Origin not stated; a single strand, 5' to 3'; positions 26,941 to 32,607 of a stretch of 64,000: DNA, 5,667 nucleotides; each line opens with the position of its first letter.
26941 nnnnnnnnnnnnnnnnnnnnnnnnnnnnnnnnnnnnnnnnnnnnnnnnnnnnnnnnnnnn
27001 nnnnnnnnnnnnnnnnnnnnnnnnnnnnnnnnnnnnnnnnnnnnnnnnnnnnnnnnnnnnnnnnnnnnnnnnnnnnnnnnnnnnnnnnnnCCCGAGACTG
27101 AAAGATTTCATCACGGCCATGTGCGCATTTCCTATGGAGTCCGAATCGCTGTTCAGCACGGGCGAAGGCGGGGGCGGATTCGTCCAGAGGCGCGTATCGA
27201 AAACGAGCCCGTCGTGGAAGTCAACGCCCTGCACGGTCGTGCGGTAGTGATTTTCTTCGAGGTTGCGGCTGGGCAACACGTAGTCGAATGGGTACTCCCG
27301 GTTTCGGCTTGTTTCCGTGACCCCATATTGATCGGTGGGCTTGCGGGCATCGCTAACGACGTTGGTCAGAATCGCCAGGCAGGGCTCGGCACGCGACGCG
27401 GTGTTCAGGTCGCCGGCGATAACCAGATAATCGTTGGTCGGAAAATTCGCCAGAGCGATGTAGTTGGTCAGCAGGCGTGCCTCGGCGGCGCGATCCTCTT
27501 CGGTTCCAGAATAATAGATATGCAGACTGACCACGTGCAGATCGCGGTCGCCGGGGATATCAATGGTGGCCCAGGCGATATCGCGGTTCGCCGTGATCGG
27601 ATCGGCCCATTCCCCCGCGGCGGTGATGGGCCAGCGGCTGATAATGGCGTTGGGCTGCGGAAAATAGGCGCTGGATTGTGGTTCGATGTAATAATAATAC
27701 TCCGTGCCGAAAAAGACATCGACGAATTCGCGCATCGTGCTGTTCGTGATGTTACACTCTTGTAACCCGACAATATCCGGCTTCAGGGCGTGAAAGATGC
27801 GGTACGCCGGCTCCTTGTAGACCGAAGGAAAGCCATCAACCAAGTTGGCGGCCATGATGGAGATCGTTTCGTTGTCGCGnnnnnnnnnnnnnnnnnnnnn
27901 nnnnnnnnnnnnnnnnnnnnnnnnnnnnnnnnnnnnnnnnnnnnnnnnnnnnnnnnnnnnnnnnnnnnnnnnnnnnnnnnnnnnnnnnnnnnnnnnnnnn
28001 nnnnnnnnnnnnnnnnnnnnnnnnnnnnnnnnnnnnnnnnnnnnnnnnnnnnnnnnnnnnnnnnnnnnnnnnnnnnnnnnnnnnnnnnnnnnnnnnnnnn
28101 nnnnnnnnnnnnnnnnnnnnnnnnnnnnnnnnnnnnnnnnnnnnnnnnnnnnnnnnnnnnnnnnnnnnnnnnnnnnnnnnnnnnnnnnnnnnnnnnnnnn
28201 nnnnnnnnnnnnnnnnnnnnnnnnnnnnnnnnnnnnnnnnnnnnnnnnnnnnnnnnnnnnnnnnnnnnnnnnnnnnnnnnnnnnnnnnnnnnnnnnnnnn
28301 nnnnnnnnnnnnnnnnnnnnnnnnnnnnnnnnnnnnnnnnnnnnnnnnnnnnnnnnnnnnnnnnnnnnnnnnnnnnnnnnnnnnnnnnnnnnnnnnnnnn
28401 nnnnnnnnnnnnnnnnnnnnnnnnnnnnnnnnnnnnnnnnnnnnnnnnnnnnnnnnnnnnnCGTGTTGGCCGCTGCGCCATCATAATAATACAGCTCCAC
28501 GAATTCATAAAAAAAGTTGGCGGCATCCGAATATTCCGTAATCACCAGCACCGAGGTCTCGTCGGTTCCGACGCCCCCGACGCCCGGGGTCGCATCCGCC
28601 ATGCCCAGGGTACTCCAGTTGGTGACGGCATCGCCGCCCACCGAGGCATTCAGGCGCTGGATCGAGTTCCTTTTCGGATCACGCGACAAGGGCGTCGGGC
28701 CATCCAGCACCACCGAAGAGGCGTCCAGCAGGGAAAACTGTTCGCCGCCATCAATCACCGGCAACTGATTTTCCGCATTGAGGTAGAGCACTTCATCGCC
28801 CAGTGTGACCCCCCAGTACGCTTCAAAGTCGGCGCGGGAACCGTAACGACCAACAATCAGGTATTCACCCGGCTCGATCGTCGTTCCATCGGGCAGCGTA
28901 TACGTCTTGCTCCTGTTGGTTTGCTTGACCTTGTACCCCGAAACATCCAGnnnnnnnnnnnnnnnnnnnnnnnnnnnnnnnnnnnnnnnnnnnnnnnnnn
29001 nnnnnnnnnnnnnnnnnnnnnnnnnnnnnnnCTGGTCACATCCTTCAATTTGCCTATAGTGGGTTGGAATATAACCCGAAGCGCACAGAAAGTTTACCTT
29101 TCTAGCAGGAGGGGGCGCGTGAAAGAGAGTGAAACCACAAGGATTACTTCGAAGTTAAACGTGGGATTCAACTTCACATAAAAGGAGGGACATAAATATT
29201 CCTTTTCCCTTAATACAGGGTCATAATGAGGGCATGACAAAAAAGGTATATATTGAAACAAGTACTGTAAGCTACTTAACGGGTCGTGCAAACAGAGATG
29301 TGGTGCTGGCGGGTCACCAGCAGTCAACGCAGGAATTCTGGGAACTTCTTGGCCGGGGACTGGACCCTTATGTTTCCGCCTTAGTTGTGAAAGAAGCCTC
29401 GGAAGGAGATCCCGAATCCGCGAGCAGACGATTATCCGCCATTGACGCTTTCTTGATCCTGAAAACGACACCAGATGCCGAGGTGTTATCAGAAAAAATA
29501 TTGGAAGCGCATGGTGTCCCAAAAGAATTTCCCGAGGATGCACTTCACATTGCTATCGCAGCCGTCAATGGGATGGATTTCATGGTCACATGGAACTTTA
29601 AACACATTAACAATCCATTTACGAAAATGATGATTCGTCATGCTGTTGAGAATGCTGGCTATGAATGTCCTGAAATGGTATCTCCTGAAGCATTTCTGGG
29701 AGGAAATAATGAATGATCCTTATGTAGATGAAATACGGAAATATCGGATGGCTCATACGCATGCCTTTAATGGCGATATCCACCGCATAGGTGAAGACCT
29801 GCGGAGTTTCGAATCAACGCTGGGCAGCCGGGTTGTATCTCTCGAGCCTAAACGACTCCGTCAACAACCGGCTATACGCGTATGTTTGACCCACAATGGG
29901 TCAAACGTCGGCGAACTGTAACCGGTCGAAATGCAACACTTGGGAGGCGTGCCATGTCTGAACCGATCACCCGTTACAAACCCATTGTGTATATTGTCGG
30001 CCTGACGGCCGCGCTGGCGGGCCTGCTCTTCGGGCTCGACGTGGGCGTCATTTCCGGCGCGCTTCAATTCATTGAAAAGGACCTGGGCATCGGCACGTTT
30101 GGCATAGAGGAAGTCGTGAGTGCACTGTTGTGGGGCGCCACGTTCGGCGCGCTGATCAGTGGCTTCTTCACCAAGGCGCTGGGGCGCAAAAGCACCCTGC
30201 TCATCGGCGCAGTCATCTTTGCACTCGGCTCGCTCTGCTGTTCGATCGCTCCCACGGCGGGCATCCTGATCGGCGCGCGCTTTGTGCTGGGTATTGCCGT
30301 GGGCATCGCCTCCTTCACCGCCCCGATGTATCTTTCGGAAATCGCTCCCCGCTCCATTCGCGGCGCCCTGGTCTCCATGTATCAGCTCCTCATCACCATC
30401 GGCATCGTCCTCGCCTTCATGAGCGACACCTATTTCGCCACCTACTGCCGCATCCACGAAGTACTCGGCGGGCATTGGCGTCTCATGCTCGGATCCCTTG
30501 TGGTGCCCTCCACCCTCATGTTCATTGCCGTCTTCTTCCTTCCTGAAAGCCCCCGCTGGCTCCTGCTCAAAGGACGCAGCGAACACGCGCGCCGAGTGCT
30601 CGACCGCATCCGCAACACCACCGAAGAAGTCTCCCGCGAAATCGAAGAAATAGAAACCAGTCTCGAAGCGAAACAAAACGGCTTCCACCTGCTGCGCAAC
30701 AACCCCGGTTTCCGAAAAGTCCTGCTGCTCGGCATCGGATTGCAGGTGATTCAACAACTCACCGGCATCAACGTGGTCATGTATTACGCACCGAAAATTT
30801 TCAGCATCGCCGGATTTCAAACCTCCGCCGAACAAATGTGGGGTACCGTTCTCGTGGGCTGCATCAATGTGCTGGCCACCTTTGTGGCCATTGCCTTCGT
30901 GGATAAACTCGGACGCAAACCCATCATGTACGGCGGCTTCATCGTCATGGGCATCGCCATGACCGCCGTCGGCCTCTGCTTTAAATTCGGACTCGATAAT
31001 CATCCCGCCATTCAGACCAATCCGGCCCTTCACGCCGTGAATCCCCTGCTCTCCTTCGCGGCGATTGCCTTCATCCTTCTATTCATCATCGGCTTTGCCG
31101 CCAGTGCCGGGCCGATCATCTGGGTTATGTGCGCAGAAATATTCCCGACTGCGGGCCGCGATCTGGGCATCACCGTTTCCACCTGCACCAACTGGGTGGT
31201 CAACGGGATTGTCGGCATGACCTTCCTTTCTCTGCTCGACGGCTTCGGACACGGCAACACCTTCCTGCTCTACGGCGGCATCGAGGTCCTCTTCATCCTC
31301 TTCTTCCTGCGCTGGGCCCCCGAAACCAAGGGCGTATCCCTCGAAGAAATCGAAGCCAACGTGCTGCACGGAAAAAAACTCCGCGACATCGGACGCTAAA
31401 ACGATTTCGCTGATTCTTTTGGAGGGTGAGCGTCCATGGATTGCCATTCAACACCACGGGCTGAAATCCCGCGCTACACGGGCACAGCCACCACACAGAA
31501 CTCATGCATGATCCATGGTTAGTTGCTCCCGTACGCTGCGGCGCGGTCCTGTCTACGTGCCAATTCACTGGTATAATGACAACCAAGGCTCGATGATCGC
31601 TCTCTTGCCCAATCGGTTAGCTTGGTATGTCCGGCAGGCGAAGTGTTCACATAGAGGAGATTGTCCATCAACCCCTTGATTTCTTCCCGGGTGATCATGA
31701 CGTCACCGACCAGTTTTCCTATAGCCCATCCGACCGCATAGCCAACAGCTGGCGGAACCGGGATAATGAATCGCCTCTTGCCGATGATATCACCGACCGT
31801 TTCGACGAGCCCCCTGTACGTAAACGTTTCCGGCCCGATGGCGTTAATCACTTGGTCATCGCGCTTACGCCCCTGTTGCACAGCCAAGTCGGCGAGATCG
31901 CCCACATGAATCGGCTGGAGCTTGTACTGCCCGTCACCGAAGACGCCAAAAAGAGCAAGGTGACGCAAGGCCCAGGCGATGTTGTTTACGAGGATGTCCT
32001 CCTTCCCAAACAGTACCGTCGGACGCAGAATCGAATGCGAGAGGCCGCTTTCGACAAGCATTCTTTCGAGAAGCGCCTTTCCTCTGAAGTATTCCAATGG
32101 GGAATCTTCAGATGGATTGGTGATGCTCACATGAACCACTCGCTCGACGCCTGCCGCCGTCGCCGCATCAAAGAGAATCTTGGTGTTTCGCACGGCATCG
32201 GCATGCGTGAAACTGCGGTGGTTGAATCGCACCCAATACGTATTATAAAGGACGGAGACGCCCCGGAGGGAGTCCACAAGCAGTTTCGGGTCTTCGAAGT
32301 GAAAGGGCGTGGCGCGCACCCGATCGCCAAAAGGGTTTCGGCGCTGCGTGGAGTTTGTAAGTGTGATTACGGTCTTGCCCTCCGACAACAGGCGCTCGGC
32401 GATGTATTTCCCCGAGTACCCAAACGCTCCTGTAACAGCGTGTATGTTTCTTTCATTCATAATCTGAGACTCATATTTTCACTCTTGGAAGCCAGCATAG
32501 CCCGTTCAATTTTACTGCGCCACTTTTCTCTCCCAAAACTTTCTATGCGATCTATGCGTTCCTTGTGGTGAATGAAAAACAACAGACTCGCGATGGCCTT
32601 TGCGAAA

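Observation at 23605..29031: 1808-aa secreted giant protein with four lamin-tail domains, Ig-like repeats, Calx-beta and an EEP nuclease/phosphatase domain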

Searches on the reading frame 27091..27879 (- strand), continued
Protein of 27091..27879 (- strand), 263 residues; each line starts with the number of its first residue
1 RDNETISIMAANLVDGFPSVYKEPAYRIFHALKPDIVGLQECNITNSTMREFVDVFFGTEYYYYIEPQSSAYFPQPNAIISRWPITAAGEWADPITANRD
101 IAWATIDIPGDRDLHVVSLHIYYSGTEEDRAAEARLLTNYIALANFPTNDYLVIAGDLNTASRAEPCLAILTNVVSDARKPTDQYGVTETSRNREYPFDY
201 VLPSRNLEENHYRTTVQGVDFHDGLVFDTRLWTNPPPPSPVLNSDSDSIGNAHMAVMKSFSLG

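Call 58: search_solved_structures(query=A2, max_evalue=0.01, show_alignments=2)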
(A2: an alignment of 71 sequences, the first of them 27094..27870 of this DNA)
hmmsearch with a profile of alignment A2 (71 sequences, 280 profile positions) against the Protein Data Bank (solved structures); distinct sequences matched with E-value up to 0.01: 13.
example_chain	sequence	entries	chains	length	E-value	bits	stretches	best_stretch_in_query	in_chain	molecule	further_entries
2uyr_X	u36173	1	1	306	1.8e-07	33.8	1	98-184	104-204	SPHINGOMYELINASE C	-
2ddr_A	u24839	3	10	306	1.8e-07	33.7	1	98-184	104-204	Sphingomyelin phosphodiesterase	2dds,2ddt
7cne_A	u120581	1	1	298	1.5e-06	30.7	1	98-201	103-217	Sphingomyelinase C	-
1zwx_A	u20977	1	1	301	1e-05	28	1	85-207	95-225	sphingomyelinase-c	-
3i5v_A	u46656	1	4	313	2.3e-05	26.8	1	98-207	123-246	Beta-hemolysin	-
3k55_A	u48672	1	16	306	2.4e-05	26.8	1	98-204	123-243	Beta-hemolysin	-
3i41_A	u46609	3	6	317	2.6e-05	26.7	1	98-204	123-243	Beta-hemolysin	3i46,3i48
8j2f_A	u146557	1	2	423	0.0042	19.4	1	137-210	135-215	Sphingomyelin phosphodiesterase 2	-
6ca4_A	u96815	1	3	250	0.0053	19.1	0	119-185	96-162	Tyrosyl-DNA phosphodiesterase 2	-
4fpv_A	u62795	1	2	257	0.0064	18.8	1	119-189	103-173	Tyrosyl-DNA phosphodiesterase 2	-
4f1h_B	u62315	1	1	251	0.0077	18.6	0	119-189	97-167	Tyrosyl-DNA phosphodiesterase 2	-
4f1h_A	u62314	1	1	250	0.0078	18.5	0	119-189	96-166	Tyrosyl-DNA phosphodiesterase 2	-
4ruw_A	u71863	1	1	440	0.0093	18.3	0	118-183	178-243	Endonuclease/exonuclease/phosphatase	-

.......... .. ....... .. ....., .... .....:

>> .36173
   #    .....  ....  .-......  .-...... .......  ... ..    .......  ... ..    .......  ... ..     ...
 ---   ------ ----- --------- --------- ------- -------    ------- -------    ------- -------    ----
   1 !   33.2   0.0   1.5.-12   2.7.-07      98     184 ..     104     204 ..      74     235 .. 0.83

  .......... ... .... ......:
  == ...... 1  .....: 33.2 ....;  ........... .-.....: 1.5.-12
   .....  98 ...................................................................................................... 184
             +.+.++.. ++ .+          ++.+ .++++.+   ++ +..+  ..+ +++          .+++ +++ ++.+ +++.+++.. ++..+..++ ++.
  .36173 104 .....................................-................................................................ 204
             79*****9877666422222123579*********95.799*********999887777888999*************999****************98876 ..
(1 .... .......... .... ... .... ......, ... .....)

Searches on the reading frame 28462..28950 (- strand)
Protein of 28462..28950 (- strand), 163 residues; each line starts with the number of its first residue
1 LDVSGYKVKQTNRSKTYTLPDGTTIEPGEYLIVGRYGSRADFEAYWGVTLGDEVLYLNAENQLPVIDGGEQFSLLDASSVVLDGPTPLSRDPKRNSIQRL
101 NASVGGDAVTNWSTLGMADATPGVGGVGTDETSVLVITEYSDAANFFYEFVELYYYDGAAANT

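Call 6: search_protein_families(library=pfam, proteins=[window:28462-28950:-], max_evalue=10)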
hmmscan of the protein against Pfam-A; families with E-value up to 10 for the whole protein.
seq(163 aa): 1 family
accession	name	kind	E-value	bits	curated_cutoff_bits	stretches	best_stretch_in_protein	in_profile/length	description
PF00932.25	LTD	-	1e-07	32.7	34.3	1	2-63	36-101/109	Lamin Tail Domain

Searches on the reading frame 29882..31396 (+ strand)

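Call 18: search_protein_families(library=pfam, proteins=[window:29882-31396:+], max_evalue=0.001)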
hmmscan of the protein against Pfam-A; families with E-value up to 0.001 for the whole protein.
window:29882-31396:+ (505 aa): 2 families
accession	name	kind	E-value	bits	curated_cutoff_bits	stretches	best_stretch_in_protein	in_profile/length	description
PF00083.30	Sugar_tr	-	1.2e-124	417.1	22.3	1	41-492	3-450/452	Sugar (and other) transporter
PF07690.21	MFS_1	-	1.4e-30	106.9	33.4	2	44-363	2-285/347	Major Facilitator Superfamily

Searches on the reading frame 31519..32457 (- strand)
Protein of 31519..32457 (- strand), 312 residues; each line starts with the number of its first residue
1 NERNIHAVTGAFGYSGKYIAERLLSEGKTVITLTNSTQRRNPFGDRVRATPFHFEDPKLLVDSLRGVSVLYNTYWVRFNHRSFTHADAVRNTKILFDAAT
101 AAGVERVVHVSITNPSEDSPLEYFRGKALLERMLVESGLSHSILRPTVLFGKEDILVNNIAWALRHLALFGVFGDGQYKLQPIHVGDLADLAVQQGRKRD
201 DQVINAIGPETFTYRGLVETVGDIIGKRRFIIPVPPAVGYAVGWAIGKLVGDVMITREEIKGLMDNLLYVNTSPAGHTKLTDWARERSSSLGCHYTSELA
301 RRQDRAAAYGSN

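Call 18: search_protein_families(library=pfam, proteins=[window:31519-32457:-], max_evalue=0.001)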
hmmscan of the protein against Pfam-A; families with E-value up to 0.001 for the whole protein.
window:31519-32457:- (312 aa): 4 families
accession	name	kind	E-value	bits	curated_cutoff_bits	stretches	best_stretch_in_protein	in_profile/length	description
PF01370.27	Epimerase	-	9.1e-12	45.3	20.9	1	8-198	3-227/240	NAD dependent epimerase/dehydratase family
PF13460.12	NAD_binding_10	-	3.4e-10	40.5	27.2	1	10-150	1-147/184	NAD(P)H-binding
PF05368.20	NmrA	-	2.4e-06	27.8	27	1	7-147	6-151/298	NmrA-like family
PF01073.25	3Beta_HSD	-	0.00049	19.7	22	0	7-112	1-116/280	3-beta hydroxysteroid dehydrogenase/isomerase family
